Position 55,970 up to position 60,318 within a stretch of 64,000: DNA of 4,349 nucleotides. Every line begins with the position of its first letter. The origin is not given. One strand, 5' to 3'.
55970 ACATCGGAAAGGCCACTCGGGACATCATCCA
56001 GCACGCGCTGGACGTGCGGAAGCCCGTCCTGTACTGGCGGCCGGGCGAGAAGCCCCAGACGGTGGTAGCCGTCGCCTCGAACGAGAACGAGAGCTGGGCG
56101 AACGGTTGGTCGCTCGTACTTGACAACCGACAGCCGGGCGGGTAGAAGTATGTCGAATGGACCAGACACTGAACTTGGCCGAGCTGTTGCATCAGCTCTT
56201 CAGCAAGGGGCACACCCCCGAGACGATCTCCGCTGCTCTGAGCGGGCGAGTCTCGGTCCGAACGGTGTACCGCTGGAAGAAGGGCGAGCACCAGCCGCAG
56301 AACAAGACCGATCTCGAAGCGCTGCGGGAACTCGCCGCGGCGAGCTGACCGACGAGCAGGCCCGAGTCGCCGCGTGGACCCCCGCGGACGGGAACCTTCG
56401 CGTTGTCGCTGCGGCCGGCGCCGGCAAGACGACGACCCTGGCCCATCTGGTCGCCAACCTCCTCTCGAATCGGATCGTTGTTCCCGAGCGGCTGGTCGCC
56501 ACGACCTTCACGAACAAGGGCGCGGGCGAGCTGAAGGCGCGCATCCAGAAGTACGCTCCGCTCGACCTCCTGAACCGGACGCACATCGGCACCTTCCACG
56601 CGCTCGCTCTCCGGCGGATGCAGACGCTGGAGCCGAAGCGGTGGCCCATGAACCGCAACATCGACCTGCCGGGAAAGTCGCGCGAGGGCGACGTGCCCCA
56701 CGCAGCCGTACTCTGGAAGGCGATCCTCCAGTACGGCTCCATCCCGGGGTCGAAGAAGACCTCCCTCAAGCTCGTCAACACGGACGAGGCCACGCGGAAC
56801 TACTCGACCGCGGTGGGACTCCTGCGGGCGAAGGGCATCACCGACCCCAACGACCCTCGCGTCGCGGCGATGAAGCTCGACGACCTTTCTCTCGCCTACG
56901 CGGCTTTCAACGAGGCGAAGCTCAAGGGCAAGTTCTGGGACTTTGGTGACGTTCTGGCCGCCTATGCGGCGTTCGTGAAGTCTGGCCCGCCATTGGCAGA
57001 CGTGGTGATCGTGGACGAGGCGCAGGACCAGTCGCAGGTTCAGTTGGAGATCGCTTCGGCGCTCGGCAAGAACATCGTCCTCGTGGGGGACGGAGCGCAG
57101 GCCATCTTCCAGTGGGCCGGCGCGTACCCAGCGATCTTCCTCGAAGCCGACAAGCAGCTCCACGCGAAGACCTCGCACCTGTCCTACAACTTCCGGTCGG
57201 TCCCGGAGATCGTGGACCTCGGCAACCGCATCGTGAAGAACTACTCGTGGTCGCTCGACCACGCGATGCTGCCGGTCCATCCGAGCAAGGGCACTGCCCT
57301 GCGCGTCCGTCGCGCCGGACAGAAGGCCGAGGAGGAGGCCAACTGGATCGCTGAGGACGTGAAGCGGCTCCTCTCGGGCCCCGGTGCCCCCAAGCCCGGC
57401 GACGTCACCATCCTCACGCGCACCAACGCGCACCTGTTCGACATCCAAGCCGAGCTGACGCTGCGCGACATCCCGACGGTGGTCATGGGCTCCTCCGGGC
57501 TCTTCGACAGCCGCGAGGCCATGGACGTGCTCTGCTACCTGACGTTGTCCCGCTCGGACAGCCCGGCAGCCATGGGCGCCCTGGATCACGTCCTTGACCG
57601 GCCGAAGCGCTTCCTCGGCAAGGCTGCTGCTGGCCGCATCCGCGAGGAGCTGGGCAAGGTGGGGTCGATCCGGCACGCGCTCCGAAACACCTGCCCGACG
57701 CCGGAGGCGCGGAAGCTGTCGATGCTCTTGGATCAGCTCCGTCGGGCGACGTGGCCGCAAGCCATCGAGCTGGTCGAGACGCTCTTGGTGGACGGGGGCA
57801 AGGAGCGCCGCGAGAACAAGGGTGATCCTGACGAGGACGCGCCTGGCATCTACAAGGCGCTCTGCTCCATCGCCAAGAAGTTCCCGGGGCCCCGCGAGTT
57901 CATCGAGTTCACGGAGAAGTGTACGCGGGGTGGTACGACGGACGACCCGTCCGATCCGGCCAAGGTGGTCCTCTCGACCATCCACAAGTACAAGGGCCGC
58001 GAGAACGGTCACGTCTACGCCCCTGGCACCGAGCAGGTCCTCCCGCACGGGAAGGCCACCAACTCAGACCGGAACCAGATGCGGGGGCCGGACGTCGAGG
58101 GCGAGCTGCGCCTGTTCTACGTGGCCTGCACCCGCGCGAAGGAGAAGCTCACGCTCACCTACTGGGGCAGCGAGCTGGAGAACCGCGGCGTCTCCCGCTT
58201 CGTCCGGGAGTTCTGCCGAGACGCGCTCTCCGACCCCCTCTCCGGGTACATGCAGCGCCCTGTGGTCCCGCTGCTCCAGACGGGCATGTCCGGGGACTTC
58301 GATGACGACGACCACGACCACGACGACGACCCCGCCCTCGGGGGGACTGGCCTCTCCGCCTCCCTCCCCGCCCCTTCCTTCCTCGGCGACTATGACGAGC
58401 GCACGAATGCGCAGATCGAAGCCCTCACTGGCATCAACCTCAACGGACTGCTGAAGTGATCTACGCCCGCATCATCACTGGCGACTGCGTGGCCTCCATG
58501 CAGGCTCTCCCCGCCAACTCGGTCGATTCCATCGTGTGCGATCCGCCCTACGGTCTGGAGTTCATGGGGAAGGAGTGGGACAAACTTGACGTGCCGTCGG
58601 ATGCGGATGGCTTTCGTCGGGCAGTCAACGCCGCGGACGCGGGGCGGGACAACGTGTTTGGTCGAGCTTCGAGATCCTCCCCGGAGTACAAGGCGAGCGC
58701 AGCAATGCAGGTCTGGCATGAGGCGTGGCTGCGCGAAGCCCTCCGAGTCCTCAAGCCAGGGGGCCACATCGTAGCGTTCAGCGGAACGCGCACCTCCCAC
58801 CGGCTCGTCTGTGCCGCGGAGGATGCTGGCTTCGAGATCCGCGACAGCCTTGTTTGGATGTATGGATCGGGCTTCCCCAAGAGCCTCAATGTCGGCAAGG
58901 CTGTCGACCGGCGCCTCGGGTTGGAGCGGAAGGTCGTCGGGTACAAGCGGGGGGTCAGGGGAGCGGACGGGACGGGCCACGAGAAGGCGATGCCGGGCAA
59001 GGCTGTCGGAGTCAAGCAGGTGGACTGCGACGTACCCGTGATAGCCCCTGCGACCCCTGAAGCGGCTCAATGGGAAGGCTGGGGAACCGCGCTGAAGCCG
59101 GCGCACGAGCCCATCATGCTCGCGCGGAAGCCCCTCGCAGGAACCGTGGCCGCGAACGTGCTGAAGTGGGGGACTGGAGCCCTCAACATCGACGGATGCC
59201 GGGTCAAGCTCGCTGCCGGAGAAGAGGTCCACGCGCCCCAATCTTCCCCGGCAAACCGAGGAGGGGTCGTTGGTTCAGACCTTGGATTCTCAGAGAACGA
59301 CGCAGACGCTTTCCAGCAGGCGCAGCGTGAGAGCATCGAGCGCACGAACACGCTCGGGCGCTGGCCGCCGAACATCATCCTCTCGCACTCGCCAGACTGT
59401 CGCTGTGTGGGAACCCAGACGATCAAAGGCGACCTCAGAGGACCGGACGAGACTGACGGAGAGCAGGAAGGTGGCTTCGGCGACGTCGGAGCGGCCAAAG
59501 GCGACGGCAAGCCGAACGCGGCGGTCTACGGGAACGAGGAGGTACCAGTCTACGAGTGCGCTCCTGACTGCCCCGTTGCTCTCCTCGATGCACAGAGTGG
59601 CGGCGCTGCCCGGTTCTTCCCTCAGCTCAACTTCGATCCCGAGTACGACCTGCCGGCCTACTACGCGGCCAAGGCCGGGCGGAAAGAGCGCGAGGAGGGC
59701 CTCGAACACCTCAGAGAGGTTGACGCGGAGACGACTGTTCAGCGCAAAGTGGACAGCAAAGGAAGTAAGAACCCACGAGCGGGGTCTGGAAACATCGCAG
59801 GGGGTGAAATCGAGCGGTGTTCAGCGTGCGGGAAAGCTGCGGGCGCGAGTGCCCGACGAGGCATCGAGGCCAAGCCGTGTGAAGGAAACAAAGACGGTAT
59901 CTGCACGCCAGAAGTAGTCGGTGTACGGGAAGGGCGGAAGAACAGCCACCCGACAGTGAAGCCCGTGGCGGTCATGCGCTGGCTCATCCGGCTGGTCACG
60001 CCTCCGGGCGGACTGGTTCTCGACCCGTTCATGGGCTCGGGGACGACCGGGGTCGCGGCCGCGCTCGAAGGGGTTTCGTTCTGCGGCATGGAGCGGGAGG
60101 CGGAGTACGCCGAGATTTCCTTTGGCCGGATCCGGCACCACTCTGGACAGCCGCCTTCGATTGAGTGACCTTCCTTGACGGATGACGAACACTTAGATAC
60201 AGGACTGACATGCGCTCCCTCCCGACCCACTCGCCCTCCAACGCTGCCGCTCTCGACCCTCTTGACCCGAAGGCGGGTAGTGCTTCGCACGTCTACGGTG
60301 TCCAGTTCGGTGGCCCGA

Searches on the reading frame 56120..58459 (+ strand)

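Call 29: search_protein_families(library=phrogs, proteins=[window:56120-58459:+], max_evalue=0.001)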
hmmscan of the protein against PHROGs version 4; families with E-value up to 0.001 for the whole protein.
window:56120-58459:+ (779 aa): 2 families
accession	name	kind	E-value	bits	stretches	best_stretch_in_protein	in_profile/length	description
phrog_1967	-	DNA, RNA and nucleotide metabolism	7.6e-81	273.8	1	74-702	151-696/776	DNA helicase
phrog_325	-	DNA, RNA and nucleotide metabolism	1.1e-09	38.1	1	76-174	471-561/986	Dda-like helicase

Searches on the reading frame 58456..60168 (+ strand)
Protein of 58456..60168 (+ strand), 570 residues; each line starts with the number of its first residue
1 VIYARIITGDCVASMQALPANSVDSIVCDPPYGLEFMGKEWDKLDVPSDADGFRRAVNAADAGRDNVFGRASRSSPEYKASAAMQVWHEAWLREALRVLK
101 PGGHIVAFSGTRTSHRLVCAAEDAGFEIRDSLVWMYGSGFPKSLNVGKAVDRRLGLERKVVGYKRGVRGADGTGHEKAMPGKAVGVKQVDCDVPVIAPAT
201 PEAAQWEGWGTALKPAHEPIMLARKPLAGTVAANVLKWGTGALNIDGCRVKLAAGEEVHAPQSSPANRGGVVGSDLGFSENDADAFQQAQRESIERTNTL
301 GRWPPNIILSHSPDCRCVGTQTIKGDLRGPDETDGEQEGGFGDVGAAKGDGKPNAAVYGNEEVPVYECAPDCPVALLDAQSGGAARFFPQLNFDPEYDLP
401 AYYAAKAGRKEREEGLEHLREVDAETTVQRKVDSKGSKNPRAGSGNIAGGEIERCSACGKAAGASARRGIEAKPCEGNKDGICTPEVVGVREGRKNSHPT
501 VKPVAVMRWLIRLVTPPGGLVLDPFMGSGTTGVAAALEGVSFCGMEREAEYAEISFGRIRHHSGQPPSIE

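Call 29: search_protein_families(library=phrogs, proteins=[window:58456-60168:+], max_evalue=0.001)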
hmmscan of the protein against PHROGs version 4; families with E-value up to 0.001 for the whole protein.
window:58456-60168:+ (570 aa): 12 families
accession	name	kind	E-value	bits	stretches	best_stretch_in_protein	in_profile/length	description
phrog_67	-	other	5.7e-73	248.2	1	4-565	124-349/743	DNA methyltransferase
phrog_3008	-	other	7.1e-39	134.5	2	493-556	145-208/244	DNA methyltransferase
phrog_6025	-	other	3e-29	103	2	76-216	50-191/192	DNA methyltransferase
phrog_498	-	other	3.4e-22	79.7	1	491-565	352-426/633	DNA methyltransferase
phrog_18293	-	other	3.5e-16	60.2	1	495-562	43-110/119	methyltransferase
phrog_8769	-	other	1.1e-15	58.2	1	507-562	1-56/71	methyltransferase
phrog_23148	-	unknown function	1.7e-15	58.4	1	485-564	72-151/165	-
phrog_23085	-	unknown function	4e-09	37.2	1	496-558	42-104/138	-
phrog_6952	-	other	8.9e-08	33.2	1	497-551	113-167/181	DNA methyltransferase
phrog_12862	-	unknown function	4.2e-06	27.7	1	5-42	4-39/149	-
phrog_18146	-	other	4e-05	23.7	1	504-546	55-98/452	DNA methyltransferase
phrog_12517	-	unknown function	0.00015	22.1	1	512-550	100-138/316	-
